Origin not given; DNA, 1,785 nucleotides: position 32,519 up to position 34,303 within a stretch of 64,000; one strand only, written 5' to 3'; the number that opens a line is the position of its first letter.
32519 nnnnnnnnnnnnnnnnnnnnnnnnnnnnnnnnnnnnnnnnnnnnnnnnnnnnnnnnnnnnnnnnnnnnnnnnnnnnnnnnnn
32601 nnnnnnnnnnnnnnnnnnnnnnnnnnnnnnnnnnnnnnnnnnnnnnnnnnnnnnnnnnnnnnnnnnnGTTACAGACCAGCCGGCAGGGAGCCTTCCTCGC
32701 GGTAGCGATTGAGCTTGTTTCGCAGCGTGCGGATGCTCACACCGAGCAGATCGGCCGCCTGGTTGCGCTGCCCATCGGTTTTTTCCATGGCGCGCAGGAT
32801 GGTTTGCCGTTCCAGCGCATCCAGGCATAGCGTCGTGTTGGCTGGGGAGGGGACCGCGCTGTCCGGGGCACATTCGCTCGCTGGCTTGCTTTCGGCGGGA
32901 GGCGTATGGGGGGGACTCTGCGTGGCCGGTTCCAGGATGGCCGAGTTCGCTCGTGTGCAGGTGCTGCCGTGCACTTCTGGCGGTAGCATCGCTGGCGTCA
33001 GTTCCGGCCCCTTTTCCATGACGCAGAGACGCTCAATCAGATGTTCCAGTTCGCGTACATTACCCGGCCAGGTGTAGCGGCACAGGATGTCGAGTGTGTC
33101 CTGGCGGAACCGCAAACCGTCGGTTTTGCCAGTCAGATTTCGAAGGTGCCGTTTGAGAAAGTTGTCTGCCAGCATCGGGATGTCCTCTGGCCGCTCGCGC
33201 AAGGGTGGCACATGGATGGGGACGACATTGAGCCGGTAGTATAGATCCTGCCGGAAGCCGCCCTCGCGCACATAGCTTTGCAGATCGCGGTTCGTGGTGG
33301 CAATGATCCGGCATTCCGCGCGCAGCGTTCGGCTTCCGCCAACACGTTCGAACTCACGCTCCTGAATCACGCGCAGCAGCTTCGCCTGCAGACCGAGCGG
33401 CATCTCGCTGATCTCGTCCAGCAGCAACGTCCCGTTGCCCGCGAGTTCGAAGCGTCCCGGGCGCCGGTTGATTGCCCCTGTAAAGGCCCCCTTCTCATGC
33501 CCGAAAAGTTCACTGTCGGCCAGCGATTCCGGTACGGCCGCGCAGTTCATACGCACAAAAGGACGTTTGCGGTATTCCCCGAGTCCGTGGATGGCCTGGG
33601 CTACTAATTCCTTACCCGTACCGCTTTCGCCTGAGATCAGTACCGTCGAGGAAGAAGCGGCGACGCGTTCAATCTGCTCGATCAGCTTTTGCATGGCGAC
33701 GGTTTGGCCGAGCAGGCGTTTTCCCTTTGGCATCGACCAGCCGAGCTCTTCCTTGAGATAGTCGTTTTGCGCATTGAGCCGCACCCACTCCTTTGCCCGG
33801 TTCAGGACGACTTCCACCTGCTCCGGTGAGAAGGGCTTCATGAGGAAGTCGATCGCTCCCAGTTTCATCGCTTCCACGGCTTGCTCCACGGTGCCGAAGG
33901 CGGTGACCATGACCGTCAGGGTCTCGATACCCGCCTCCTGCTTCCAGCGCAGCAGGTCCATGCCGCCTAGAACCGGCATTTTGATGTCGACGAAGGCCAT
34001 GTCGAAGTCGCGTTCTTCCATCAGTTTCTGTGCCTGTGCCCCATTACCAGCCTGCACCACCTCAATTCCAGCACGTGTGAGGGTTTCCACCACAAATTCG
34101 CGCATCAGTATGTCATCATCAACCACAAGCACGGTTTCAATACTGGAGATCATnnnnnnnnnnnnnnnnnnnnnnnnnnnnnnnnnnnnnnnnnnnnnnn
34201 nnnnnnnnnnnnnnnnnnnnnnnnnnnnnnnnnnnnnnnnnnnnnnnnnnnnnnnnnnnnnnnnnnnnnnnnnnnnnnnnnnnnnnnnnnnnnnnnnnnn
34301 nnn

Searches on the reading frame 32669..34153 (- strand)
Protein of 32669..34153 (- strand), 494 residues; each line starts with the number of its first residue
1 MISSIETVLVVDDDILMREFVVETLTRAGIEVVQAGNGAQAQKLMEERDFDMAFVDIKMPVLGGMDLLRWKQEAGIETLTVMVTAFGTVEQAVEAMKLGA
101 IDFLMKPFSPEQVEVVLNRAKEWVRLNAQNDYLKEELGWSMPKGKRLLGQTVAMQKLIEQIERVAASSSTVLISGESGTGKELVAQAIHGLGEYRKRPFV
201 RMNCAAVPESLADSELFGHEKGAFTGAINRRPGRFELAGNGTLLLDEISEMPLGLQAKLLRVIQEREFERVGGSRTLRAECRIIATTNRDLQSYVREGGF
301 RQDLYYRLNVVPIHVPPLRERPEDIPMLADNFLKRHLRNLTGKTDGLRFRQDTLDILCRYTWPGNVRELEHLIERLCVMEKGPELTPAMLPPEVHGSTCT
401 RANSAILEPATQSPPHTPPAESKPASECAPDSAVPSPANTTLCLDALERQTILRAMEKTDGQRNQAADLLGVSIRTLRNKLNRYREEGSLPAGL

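Call 26: search_protein_families(library=pfam, proteins=[window:32669-34153:-])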
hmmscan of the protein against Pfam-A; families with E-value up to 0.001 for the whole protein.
window:32669-34153:- (494 aa): 8 families
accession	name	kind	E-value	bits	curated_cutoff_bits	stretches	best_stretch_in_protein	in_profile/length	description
PF00158.32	Sigma54_activat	-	1.7e-69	233.3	20.2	1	148-314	2-168/168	Sigma-54 interaction domain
PF00072.30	Response_reg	-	1.4e-24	86.8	30.2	1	8-114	1-107/111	Response regulator receiver domain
PF14532.12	Sigma54_activ_2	-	4.1e-23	82.6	25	1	148-318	1-138/138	Sigma-54 interaction domain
PF25601.1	AAA_lid_14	-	2.2e-22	79.1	27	1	319-400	1-80/87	AAA+ ATPase lid domain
PF02954.25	HTH_8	-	1.9e-12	47.1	22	1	445-484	3-42/42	Bacterial regulatory protein, Fis family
PF01078.27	Mg_chelatase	-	1.1e-05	25.4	20.3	0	226-288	93-157/207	Magnesium chelatase, subunit ChlI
PF07728.20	AAA_5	-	1.4e-05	25.6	22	1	171-289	2-123/139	AAA domain (dynein-related subfamily)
PF13384.12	HTH_23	-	0.00059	20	24.6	0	446-488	4-45/50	Homeodomain-like domain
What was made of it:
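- Checked: Two activator genes (Response_reg + Sigma54_activat + HTH_8) are in the window, at 32669-34153(-) and 39424-40800(-) (call 26).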

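Call 66: search_protein_families(library=ncbifam, proteins=[window:32669-34153:-], max_evalue=0.001)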
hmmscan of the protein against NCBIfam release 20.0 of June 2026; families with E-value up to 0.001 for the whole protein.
window:32669-34153:- (494 aa): 111 families (the best 25 are shown)
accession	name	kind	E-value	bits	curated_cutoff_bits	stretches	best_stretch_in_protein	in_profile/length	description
NF008469.0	PRK11361.1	equivalog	1.6e-132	442.5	714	1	3-405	2-401/461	acetoacetate metabolism transcriptional regulator AtoC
TIGR01818.1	ntrC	equivalog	1.2e-122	410.1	558.6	1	8-482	1-461/463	nitrogen regulation protein NR(I)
TIGR01817.1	nifA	equivalog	4.2e-115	385.5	528.85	1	143-484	194-527/534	nif-specific transcriptional activator NifA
NF041946.1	LuxO_transreg_Vib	equivalog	3e-111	372.5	800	1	25-486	16-462/463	quorum-sensing sigma-54 dependent transcriptional regulator LuxO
NF050807.1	TransRegFlbDCaul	equivalog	7.8e-108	361.2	750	1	28-488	23-442/454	sigma-54-dependent transcriptional regulator FlbD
TIGR02915.1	PEP_resp_reg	equivalog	1.5e-107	360.2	502.6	1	8-389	1-381/445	PEP-CTERM-box response regulator transcription factor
NF007689.0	PRK10365.1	equivalog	1.6e-106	356.7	760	1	7-405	7-397/441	sigma-54-dependent response regulator transcription factor ZraR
NF008176.1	PRK10923.1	equivalog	8.2e-102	341.2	620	1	7-482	5-464/469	nitrogen regulation protein NR(I)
NF003451.0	PRK05022.1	equivalog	3.5e-101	339.4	476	1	123-477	165-501/512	nitric oxide reductase transcriptional regulator NorR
NF038308.1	RNA_repair_RtcR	equivalog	7.1e-101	338.6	650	1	76-485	110-517/530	RNA repair transcriptional activator RtcR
NF041552.1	TF_PrdR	equivalog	1.7e-97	327.2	795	1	125-399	246-519/577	sigma-54 dependent transcriptional regulator PrdR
NF051870.1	NAssimRespRegNtrX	equivalog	1.6e-96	324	600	1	7-402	3-393/452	nitrogen assimilation response regulator NtrX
NF011958.0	PRK15429.1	equivalog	1.4e-91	308.1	830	1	119-386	355-618/692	formate hydrogenlyase transcriptional activator FlhA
NF011695.0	PRK15115.1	equivalog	1.6e-87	294.1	763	1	7-389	8-377/445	two-component system response regulator GlrR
NF049963.1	RespRegFlgRCampy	domain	1.6e-86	290.8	750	1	8-388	3-375/429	fla regulon two-component system response regulator FlgR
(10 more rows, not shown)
